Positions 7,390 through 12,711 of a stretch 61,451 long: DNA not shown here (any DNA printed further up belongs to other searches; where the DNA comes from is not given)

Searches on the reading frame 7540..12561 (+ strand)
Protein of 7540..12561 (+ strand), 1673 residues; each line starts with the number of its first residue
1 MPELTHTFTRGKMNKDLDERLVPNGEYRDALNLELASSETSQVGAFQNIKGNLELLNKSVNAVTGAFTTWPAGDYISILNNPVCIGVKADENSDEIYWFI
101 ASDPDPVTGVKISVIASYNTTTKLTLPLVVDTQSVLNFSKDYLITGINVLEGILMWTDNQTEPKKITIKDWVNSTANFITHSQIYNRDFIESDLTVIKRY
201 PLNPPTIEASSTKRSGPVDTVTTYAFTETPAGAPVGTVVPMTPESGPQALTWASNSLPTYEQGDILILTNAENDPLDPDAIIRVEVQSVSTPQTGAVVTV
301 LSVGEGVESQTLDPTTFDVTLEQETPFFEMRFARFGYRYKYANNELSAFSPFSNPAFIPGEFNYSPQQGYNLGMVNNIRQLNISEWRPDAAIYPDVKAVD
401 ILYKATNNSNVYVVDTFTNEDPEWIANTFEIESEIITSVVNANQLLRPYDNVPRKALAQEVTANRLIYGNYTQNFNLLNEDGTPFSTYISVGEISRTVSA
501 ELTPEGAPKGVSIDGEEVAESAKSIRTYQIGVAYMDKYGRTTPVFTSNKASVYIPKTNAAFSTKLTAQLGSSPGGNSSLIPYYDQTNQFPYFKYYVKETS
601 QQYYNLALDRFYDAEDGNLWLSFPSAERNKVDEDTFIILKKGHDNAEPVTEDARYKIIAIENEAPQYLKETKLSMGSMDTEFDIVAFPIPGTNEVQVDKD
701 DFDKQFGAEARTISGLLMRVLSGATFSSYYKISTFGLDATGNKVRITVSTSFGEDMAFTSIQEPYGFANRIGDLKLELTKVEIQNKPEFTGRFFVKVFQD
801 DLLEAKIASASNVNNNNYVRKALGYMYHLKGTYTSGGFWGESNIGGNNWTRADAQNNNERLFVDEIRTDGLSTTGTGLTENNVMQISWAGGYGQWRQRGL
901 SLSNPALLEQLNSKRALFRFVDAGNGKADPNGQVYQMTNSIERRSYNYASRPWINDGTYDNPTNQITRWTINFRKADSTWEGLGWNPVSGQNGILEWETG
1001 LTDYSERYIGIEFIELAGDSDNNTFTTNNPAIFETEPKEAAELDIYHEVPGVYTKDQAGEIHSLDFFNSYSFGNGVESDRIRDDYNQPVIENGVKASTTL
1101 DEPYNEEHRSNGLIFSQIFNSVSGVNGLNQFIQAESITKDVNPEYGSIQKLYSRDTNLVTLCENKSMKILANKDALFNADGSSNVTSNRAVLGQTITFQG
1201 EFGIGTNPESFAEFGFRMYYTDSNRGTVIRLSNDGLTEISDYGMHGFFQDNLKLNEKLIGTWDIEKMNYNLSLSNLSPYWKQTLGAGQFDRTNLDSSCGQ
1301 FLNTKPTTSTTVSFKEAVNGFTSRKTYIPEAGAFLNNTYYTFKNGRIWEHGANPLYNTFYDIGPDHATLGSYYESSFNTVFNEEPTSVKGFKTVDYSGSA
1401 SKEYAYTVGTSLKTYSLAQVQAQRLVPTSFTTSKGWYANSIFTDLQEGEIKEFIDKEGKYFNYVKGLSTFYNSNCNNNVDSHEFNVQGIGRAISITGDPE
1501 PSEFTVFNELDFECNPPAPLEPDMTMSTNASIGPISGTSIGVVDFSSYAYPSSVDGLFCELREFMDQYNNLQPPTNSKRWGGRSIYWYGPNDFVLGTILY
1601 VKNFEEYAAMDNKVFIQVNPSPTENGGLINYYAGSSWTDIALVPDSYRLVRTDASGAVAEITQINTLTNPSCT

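Call 57: search_protein_families(library=phrogs, proteins=[window:7540-12561:+], max_evalue=0.00001)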
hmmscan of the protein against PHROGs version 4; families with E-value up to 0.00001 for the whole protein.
window:7540-12561:+ (1673 aa): 2 families
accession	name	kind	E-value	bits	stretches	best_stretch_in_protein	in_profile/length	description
phrog_14478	-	head and packaging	1.6e-125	421.4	4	1057-1291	900-1122/1474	virion structural protein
phrog_18548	-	unknown function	2.6e-07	31.6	1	1310-1404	3-90/241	-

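Call 88: search_protein_families(library=pfam, proteins=[window:7540-12561:+], max_evalue=0.01)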
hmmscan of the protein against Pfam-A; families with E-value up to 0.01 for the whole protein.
window:7540-12561:+ (1673 aa): 1 family
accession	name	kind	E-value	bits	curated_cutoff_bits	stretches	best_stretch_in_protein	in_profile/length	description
PF25729.1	crAss_MUZ_C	-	7.8e-05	23.5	27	1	1364-1463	2-79/83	Crassvirus muzzle protein C-terminal domain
